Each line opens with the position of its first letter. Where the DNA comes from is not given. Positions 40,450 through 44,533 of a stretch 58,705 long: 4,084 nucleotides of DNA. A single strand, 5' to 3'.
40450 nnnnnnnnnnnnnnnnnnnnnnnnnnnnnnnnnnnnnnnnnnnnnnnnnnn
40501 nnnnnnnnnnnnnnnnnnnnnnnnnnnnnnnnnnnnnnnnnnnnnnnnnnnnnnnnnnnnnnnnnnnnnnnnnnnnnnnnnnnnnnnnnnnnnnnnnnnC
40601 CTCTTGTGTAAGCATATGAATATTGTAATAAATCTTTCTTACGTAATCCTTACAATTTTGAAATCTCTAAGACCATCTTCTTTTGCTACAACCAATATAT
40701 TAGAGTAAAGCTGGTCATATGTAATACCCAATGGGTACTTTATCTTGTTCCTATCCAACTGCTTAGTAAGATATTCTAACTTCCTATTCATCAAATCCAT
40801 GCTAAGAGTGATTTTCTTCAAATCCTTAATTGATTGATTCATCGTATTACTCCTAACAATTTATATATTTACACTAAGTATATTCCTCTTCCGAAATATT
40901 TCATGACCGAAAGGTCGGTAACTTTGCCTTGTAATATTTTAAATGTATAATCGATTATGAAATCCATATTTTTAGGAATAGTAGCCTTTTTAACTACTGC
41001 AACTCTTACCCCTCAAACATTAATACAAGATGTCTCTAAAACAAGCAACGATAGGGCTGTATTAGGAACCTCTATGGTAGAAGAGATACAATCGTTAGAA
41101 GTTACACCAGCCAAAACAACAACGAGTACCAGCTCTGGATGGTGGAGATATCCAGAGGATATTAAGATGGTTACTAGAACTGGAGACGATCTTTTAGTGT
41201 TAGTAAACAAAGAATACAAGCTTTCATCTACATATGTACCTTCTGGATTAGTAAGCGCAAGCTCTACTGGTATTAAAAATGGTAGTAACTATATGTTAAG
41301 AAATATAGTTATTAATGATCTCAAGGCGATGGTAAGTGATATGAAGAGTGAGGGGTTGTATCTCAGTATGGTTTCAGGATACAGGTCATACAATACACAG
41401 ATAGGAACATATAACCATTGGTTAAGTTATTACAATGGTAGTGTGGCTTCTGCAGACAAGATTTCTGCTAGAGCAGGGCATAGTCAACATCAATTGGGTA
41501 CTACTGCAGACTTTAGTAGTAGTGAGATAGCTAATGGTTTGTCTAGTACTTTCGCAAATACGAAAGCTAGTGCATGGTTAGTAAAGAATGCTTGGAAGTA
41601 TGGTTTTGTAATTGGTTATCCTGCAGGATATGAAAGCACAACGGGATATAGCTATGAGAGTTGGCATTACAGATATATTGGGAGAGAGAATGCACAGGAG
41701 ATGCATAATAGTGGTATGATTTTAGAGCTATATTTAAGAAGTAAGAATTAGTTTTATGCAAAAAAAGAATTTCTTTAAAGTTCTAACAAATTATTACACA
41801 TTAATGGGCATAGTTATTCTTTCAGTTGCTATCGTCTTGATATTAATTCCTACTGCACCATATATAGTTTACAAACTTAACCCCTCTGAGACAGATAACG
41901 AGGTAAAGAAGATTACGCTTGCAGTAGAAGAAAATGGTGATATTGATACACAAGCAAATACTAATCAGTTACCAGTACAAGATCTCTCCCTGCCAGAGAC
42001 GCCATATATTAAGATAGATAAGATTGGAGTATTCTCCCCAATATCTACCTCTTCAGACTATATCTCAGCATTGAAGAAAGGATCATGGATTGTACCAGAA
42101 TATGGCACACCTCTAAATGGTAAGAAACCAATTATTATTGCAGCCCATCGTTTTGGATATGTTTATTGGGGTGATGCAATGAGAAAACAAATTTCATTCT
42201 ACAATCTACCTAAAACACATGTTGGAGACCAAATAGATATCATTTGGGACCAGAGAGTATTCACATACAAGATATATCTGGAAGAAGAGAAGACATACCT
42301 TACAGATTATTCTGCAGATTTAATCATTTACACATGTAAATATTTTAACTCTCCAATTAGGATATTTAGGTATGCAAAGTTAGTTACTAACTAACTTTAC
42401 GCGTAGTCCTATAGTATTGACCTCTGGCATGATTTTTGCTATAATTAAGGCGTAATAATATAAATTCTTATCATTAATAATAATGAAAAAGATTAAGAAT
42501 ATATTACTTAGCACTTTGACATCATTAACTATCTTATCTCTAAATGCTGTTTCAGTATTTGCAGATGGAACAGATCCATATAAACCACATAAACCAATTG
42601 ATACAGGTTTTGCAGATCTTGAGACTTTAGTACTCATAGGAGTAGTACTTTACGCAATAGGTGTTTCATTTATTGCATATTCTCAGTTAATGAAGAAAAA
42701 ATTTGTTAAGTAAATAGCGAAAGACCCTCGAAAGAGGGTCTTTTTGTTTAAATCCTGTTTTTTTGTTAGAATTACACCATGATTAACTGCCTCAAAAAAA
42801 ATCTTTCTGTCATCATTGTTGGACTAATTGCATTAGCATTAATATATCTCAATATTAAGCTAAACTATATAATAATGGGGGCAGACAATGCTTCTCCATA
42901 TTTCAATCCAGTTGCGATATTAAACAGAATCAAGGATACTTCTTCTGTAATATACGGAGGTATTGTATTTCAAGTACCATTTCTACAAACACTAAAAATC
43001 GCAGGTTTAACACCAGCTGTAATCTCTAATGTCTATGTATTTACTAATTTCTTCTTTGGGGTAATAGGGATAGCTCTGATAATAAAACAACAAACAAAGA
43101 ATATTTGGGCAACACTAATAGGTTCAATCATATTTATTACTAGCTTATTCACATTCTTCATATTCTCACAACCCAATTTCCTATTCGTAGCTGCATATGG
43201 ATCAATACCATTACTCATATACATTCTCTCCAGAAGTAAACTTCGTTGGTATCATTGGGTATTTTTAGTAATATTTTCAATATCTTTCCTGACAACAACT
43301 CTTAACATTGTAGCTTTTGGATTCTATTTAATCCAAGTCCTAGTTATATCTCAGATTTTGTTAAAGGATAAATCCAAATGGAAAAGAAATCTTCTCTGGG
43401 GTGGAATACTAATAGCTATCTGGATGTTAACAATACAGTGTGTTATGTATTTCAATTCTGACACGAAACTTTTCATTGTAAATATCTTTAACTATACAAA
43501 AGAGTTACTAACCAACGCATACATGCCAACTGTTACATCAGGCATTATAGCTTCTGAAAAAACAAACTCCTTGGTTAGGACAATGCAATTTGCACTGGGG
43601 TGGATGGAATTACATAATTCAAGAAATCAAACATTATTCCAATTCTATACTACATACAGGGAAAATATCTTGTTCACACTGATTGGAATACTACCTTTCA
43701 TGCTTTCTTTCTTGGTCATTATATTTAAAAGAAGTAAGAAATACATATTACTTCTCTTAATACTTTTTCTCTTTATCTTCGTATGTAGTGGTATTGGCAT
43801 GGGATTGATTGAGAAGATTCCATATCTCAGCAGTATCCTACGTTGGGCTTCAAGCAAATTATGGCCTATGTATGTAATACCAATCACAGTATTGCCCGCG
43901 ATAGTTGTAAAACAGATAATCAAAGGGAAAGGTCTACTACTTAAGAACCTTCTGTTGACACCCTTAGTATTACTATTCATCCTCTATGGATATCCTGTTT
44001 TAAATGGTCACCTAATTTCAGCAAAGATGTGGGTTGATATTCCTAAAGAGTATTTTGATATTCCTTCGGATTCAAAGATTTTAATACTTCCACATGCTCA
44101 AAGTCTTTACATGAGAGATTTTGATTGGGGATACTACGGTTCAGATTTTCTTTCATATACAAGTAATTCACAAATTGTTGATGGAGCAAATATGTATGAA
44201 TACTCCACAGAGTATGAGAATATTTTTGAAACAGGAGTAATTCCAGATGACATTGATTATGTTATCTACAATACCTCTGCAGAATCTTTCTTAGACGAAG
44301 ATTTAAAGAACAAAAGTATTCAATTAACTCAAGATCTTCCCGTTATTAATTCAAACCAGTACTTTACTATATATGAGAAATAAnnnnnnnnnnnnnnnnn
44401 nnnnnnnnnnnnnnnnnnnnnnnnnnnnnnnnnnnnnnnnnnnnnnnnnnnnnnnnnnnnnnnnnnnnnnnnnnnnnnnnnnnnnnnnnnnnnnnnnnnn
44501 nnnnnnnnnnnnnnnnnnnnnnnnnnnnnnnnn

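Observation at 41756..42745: Ultra-minimal sortase substrate: a predicted 14-residue peptide between two processing signals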

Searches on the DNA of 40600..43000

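Call 63: search_rna_families(source=window, start=40600, end=43000, threshold=evalue, max_evalue=1)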
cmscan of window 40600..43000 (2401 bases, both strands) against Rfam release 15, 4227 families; matches with E-value up to 1: 4.
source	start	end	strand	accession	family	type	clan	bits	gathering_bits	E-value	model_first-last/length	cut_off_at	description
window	42695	42774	-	RF01770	rimP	Cis-reg; leader;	-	28.1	47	0.074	1-102/102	no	Gammaprotebacteria rimP leader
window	42670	42753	+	RF02075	STnc230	Gene; sRNA;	-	28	50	0.23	1-83/83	no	Enterobacterial sRNA STnc230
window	42699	42787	-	RF02621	BSnc120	Gene; sRNA;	-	20.1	114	0.31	1-88/88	no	Brucella sRNA 120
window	42650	42744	+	RF04178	BTnc005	Gene; sRNA;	-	17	174.8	0.78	1-205/205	no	Bacteroides sRNA BTnc005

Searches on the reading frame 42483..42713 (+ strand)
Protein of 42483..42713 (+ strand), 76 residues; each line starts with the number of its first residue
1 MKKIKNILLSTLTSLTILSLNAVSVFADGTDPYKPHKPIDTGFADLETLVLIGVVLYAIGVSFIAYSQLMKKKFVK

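Call 3: search_protein_families(library=pfam, proteins=[window:42483-42713:+], max_evalue=0.1)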
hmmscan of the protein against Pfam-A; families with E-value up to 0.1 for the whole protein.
window:42483-42713:+ (76 aa): 0 families

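Call 4: search_protein_families(library=ncbifam, proteins=[window:42483-42713:+], max_evalue=0.1)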
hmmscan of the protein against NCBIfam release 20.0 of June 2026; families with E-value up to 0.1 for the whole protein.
window:42483-42713:+ (76 aa): 2 families
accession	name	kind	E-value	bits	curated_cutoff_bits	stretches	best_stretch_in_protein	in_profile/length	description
NF008978.0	PRK12324.1-4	equivalog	0.013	14.4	207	1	7-67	74-136/322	decaprenyl-phosphate phosphoribosyltransferase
NF053819.1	EF0750_LPXTG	subfamily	0.091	13.3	47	0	1-31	1-30/105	EF2685/EF0750 family sortase-dependent surface protein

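Call 6: find_homologous_proteins(query=window:42483-42710:+, max_evalue=10)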
Query window:42483-42710:+ (76 aa): 3 proteins with E <= 10 among 7 candidates.
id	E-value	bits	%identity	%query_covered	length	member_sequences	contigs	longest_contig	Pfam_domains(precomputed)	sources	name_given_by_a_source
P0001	3.4e-40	152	100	100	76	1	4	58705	-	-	-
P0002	1.3e-33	131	83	100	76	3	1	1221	-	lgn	-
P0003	4.3e-21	92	75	75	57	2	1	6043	-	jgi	-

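Call 9: find_encoding_contigs(protein=P0003, flank=6000)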
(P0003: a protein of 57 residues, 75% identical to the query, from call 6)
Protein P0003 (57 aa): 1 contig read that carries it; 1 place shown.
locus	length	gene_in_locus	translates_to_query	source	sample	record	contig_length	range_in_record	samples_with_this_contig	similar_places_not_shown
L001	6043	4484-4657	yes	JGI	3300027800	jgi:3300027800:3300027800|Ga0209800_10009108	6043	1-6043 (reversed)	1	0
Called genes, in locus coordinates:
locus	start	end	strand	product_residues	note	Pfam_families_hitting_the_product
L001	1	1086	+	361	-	?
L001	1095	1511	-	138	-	PF23991:DUF7310 (faint)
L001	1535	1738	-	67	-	-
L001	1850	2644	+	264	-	PF02557:VanY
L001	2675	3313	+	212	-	PF04203:Sortase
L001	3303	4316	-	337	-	-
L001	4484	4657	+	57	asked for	-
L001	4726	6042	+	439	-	?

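Call 10: find_encoding_contigs(protein=P0002, flank=6000)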
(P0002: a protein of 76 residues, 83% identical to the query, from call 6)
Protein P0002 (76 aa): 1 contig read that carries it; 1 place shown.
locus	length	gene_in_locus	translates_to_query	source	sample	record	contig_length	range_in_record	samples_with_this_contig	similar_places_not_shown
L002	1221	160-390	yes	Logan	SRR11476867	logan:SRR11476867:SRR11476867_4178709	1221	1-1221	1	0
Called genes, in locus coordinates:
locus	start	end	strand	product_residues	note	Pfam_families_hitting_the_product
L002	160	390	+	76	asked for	-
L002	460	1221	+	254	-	?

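Call 26: find_homologous_proteins(query=A3, max_evalue=0.01)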
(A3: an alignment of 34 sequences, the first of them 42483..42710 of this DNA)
Query A3 (34 sequences) (76 aa, profile of the alignment): 86 proteins with E <= 0.01 among 1105 candidates.
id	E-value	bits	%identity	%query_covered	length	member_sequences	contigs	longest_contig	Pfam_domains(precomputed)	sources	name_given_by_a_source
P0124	2.3e-27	113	32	92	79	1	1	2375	-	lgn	-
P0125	2.7e-27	112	33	92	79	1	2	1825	-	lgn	-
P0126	5.8e-27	111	32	92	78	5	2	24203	-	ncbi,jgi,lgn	jgi:hypothetical protein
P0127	1.5e-26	110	29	96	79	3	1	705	-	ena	-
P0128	3.2e-26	109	33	92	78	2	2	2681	-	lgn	-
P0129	4.8e-26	108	33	96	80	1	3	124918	-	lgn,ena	-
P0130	5.3e-26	108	33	87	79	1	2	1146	-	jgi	-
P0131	9.1e-26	107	35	96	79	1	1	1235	-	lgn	-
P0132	1.2e-25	107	33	92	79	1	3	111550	-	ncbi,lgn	-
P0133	1.2e-25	107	33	87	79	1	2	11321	-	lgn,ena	-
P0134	1.3e-25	107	37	96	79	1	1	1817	-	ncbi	-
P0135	1.3e-25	107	27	92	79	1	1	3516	-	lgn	-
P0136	6.5e-25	105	40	84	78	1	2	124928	-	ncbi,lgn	-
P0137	7.4e-25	104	29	96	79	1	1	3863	-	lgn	-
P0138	9.2e-25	104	34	96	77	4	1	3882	-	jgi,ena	jgi:hypothetical protein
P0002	1.4e-21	94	83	100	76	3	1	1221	-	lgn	-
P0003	4.8e-15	73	75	75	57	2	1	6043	-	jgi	-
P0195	1.0e-14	72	32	49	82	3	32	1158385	-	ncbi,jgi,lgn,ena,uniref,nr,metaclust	ncbi:MAG: hypothetical protein A2900_02605 [Candidatus Chisholmbacteria bacterium RIFCSPLOWO2_01_FUL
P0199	2.9e-12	64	36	59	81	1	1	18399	-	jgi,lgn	jgi:hypothetical protein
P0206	8.8e-7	47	26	93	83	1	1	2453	-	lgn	-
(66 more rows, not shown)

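Call 42: search_protein_representatives(alignment_id=A4)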
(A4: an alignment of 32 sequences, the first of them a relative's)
Query: 32 sequences, 78 profile positions. Proteins with E-value up to 0.001 (for the whole library): 119; up to 1e-10: 48; up to 1e-30: 0. The best 119 are listed.
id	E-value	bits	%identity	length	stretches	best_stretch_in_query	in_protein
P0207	9.8e-29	115.1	-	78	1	1-77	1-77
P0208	1.5e-28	114.5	-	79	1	1-77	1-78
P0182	3.2e-26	107.0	-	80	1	1-77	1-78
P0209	9.0e-26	105.6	-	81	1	1-76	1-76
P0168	1.1e-24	102.1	-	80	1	1-77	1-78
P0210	6.9e-21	89.9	-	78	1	1-77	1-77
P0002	9.9e-21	89.4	-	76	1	1-78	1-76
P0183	2.0e-20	88.5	-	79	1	1-78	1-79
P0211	1.1e-18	82.9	-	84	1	1-77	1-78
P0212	4.0e-18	81.1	-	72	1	1-77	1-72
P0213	7.8e-18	80.2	-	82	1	2-76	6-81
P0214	1.1e-17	79.7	-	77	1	1-77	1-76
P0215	2.1e-17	78.8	-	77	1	1-77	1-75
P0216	3.3e-17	78.2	-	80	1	2-77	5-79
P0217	5.0e-17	77.6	-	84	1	2-76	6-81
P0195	3.2e-15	71.8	-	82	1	1-77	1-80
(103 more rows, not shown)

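Call 46: find_encoding_contigs(protein=P0195, flank=8000, max_places=4)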
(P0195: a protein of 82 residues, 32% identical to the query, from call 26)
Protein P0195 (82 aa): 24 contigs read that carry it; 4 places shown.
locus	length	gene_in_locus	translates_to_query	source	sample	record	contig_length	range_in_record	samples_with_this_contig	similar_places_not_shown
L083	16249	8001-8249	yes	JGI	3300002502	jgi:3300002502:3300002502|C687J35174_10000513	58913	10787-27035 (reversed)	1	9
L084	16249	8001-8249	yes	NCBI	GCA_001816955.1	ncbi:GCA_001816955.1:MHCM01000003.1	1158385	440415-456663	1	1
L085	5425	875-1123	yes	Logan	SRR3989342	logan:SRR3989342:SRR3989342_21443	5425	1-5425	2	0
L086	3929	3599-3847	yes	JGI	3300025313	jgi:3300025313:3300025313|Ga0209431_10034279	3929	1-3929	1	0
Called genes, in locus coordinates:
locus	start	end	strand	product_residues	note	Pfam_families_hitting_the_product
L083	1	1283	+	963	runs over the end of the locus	PF07517:SecA_DEAD, PF01043:SecA_PP_bind, PF21090:P-loop_SecA, PF07516:SecA_SW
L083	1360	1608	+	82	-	-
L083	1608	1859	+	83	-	PF05016:ParE_toxin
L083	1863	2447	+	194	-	PF04307:YdjM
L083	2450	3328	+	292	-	PF00892:EamA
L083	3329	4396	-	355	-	-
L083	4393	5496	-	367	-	PF01300:Sua5_yciO_yrdC, PF02367:TsaE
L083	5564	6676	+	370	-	PF00571:CBS, PF02482:Ribosomal_S30AE (weak)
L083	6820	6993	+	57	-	-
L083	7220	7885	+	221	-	PF04203:Sortase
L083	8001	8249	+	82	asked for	-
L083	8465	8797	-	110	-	-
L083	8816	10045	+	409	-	-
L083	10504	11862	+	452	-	-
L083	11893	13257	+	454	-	PF00534:Glycos_transf_1, PF13692:Glyco_trans_1_4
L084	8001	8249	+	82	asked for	-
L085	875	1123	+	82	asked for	-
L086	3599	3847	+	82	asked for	-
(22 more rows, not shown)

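Call 56: find_encoding_contigs(protein=P0199, flank=6000, max_places=2)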
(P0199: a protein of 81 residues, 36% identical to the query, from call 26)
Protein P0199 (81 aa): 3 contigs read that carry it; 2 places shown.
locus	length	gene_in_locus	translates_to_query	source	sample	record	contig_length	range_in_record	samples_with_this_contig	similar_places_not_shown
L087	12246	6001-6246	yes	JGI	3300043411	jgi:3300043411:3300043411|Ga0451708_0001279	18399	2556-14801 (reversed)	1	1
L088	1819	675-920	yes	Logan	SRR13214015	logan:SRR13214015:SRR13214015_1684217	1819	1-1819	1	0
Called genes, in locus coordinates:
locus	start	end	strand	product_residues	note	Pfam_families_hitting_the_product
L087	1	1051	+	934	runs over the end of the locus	PF00521:DNA_topoisoIV, PF03989:DNA_gyraseA_C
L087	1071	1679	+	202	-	PF07690:MFS_1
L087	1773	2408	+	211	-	-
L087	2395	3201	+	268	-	PF08843:AbiEii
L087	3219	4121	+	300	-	PF02557:VanY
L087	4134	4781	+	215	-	PF04203:Sortase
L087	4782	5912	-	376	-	-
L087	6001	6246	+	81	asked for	-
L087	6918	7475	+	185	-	-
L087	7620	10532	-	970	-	-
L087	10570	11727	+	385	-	PF13439:Glyco_transf_4 (faint), PF20706:GT4-conflict (faint), PF00534:Glycos_transf_1, PF13692:Glyco_trans_1_4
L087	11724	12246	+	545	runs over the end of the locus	-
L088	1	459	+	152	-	?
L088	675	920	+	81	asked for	-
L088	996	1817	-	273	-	?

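Call 57: find_encoding_contigs(protein=P0206, flank=6000, max_places=2)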
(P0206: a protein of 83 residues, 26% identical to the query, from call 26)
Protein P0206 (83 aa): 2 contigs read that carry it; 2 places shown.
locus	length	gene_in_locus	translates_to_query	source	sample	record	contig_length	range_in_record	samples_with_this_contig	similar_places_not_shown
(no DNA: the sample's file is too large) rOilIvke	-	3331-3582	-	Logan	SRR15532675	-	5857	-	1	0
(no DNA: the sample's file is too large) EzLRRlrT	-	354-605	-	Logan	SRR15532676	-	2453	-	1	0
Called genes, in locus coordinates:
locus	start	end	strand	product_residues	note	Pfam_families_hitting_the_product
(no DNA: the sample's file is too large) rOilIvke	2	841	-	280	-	?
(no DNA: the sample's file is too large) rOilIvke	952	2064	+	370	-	PF00571:CBS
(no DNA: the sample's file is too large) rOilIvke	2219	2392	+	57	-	-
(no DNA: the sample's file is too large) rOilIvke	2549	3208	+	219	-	PF04203:Sortase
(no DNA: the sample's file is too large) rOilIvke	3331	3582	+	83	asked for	-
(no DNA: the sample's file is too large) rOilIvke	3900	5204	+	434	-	-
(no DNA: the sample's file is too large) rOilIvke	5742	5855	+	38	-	?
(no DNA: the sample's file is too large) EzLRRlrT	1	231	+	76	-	?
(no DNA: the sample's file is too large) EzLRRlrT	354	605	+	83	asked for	-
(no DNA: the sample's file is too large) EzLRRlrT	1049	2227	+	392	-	-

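Call 77: predict_structure(alignment_id=A4)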
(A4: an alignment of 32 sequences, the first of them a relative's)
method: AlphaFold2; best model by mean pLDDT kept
length: 76 residues; sequences in the alignment: 32
mean_pLDDT: 80.2   pTM: 0.39
mean pLDDT of the five models: 80.2, 79.8, 79.7, 77.4, 73.1
residues with pLDDT >= 90: 22; 70-90: 34; 50-70: 20; < 50: 0
segments of 3 or more residues with pLDDT < 50: none
pLDDT, mean of each block of 10 residues (from residue 1): 81 85 61 69 79 97 94 75
secondary structure, 60 per line:
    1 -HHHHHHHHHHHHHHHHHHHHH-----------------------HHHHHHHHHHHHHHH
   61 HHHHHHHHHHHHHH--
elements in order: H2-22 H46-74

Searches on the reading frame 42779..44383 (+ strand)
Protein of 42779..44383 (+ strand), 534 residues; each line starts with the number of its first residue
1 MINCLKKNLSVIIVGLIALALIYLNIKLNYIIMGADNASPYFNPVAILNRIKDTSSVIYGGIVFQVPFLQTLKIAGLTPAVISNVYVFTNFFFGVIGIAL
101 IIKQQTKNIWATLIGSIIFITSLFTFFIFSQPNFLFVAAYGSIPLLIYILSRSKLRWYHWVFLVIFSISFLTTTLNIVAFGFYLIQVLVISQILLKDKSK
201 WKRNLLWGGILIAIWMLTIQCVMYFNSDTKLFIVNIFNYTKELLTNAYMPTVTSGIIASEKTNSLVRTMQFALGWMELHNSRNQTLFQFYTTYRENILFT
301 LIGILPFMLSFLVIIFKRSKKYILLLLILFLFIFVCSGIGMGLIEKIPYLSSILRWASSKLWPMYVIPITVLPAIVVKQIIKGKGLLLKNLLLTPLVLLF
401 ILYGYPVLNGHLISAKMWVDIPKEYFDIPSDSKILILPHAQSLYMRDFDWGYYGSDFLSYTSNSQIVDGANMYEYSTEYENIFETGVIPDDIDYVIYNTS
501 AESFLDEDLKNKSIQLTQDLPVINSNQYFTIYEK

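Call 3: search_protein_families(library=pfam, proteins=[window:42779-44383:+], max_evalue=0.1)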
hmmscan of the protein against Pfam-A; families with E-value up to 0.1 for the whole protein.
window:42779-44383:+ (534 aa): 1 family
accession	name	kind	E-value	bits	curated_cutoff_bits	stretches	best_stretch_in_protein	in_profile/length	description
PF11992.13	TgpA_N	-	0.018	14.5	30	1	162-338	4-119/333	TgpA N-terminal domain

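Call 4: search_protein_families(library=ncbifam, proteins=[window:42779-44383:+], max_evalue=0.1)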
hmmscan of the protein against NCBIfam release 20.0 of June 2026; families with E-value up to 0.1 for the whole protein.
window:42779-44383:+ (534 aa): 0 families

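Call 47: search_solved_structures(query=window:42779-44380:+, max_evalue=1)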
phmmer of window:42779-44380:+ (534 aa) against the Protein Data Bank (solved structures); distinct sequences matched with E-value up to 1: 1.
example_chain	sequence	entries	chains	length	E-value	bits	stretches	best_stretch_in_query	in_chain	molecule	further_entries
6z16_G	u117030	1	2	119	0.098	15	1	290-358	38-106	Multisubunit Na+/H+ antiporter, G subunit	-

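Call 60: search_protein_families(library=pfam, alignment_id=A5, max_evalue=0.01)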
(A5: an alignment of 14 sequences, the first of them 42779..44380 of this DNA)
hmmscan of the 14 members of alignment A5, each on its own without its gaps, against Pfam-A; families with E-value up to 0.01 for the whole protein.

A. member 1, window:42779-44380:+ (534 aa): 0 families

B. families by the number of members that match (of 14 scanned): 1 family
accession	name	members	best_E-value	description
PF11847.13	GT-C_AftD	2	0.0014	Alpha-(1->3)-arabinofuranosyltransferase, N-terminal GT-C domain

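Call 61: search_solved_structures(query=A5, max_evalue=1)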
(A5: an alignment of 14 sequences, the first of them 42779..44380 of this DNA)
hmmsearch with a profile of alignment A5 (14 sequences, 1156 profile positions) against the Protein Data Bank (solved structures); distinct sequences matched with E-value up to 1: 0.
